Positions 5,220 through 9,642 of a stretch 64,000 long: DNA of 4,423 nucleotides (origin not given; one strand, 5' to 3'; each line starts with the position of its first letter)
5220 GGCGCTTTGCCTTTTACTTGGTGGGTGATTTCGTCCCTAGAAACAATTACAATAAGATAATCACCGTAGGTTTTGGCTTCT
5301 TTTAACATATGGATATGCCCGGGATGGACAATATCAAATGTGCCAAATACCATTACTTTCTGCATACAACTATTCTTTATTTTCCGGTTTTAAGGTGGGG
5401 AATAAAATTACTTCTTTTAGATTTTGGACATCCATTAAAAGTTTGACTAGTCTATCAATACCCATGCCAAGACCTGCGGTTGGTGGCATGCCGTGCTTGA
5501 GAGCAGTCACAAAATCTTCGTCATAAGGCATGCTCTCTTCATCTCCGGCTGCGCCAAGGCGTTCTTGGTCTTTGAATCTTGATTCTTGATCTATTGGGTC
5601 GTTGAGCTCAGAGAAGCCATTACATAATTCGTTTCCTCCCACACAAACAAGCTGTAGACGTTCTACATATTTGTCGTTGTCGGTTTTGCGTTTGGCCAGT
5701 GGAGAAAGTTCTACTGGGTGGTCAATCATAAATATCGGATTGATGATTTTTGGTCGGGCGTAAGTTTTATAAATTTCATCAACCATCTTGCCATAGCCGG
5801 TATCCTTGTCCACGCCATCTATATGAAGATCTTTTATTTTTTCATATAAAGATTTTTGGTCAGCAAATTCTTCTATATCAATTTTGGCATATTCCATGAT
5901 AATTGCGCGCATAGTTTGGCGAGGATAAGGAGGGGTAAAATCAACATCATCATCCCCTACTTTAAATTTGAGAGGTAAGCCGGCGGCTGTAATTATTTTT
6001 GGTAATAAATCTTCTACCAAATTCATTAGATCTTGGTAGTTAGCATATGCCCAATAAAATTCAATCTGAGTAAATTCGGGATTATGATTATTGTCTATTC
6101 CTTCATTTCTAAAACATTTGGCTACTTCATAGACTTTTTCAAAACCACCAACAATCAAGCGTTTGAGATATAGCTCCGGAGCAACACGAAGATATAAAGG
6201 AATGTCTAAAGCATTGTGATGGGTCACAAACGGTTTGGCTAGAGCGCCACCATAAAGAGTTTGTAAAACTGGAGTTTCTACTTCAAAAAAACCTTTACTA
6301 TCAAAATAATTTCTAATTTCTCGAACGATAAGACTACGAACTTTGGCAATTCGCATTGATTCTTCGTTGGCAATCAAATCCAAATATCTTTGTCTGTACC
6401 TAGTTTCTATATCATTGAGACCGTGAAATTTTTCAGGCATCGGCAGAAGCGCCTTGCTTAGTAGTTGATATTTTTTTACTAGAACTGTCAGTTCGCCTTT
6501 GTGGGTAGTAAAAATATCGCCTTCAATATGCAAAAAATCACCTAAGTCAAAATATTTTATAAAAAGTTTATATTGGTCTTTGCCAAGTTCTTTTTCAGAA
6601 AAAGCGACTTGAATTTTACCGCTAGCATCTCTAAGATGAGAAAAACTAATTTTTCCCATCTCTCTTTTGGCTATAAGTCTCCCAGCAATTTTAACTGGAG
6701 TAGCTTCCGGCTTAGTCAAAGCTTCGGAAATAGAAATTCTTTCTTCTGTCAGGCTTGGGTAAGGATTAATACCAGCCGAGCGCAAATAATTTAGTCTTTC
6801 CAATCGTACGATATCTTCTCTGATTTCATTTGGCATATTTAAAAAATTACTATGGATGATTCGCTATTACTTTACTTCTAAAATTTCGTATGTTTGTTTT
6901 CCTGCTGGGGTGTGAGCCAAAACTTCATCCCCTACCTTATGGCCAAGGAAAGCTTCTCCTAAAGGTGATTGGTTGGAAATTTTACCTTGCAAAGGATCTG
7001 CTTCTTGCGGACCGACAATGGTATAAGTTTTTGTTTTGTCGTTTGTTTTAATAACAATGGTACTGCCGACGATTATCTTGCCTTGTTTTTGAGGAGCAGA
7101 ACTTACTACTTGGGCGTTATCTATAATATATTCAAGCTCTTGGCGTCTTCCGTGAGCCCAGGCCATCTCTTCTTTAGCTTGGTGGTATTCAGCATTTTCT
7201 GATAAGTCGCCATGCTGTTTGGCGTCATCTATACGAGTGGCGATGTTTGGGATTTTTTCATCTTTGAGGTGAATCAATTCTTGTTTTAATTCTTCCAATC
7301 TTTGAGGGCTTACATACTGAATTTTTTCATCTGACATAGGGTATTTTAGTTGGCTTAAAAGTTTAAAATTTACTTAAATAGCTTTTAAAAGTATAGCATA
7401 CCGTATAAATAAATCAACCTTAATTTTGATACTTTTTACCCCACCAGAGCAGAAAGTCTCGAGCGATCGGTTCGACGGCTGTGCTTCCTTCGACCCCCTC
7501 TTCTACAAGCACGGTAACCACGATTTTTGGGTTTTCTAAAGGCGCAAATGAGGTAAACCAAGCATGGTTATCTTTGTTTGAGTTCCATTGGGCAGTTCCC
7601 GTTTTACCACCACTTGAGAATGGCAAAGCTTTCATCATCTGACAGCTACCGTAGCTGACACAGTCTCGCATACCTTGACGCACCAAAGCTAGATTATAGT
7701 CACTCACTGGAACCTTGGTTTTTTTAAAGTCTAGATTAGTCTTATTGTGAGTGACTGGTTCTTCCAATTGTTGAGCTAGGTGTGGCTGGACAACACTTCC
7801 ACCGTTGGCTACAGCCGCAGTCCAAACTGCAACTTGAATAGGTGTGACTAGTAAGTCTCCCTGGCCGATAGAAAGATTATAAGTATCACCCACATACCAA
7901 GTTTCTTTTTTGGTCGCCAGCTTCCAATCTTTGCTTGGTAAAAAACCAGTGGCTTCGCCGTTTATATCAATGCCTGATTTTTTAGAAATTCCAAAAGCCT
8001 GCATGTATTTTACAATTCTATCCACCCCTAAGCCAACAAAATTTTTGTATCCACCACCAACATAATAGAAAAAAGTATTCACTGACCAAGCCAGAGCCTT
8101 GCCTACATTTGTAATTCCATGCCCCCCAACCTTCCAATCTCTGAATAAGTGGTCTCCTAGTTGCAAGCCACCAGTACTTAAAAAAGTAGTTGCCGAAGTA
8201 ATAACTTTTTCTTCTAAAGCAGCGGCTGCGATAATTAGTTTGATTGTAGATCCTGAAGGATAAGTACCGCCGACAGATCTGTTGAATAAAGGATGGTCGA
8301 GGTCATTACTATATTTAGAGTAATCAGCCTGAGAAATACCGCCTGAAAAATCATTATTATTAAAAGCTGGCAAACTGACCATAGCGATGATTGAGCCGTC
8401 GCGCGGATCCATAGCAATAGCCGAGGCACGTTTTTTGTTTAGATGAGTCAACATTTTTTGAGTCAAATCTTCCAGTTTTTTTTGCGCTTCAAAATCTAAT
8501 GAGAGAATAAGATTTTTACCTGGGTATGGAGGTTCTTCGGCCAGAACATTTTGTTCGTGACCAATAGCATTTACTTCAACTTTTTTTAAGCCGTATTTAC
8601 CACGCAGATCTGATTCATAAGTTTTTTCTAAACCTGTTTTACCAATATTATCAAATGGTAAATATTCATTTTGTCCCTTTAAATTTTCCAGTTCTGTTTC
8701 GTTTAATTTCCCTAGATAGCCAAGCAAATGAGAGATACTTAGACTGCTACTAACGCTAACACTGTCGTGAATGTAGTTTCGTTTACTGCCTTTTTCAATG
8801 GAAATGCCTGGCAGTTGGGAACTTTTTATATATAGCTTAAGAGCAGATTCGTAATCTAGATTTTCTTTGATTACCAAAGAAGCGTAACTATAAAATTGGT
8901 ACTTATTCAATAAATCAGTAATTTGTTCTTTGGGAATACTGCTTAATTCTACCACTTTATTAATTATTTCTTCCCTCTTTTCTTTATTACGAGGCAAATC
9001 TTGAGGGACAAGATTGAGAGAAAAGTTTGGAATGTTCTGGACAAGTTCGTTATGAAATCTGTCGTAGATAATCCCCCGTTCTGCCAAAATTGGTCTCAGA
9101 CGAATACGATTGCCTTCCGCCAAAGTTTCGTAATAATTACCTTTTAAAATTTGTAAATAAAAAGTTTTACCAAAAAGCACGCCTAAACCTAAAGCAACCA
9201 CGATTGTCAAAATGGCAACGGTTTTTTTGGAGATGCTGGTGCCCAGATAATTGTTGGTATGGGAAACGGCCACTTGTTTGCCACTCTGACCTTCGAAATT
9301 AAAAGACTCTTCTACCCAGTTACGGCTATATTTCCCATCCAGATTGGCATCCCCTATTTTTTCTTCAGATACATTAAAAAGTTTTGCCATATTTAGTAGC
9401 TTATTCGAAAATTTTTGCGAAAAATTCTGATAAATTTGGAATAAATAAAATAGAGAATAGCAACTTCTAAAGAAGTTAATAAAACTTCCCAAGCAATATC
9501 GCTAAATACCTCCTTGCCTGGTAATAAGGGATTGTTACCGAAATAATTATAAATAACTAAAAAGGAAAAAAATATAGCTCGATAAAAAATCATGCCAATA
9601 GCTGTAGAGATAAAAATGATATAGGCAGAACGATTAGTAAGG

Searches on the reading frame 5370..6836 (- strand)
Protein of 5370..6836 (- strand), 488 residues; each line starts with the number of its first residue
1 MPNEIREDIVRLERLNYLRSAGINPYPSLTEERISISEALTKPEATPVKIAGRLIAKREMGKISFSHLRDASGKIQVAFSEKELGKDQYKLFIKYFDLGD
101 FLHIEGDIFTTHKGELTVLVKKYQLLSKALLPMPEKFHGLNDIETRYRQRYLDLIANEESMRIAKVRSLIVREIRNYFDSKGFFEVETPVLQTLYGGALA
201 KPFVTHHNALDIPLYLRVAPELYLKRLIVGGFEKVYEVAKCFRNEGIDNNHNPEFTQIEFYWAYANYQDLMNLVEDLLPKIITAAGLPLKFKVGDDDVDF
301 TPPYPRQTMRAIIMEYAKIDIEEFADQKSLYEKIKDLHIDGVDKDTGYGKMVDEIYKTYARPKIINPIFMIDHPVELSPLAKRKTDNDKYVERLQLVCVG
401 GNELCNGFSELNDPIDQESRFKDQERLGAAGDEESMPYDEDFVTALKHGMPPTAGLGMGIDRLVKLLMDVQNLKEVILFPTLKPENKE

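Call 21: search_protein_families(library=pfam, proteins=[window:5370-6836:-], max_evalue=0.00001)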
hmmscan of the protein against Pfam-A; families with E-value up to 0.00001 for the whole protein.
window:5370-6836:- (488 aa): 3 families
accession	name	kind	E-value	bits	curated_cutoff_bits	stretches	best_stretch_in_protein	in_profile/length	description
PF00152.25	tRNA-synt_2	-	4.3e-86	289.2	25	1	143-482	2-307/308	tRNA synthetases class II (D, K and N)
PF01336.31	tRNA_anti-codon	-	4e-13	49.5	27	1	48-126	1-75/75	OB-fold nucleic acid binding domain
PF01409.25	tRNA-synt_2d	-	1.7e-07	31.4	19.8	0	235-292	105-163/246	tRNA synthetases class II core domain (F)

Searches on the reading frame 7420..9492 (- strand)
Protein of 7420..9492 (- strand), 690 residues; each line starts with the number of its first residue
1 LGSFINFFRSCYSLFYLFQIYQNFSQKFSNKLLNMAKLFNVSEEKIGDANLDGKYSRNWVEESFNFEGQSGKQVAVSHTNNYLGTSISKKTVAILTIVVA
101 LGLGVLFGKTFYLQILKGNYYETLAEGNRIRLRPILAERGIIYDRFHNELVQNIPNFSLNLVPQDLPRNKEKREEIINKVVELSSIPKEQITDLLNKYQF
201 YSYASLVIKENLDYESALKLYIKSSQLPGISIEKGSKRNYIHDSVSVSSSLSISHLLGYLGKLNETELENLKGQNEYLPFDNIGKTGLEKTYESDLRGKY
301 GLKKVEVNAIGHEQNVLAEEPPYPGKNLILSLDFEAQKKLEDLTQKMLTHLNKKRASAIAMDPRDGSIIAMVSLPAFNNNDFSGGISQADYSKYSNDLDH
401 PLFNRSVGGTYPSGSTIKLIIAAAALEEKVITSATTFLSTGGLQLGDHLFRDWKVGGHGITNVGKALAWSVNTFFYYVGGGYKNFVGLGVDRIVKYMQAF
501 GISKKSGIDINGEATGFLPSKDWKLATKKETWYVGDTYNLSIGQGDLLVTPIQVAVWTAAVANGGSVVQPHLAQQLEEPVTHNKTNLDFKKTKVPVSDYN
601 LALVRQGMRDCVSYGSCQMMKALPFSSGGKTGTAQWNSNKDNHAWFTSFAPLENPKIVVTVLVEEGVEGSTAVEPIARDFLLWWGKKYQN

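Call 21: search_protein_families(library=pfam, proteins=[window:7420-9492:-], max_evalue=0.00001)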
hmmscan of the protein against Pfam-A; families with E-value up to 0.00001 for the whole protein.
window:7420-9492:- (690 aa): 2 families
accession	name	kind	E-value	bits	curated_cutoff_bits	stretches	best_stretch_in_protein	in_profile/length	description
PF00905.27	Transpeptidase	-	5.7e-57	193.6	22.1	1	357-681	2-298/299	Penicillin binding protein transpeptidase domain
PF03717.20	PBP_dimer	-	1.7e-37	130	24.4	1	135-314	2-176/180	Penicillin-binding Protein dimerisation domain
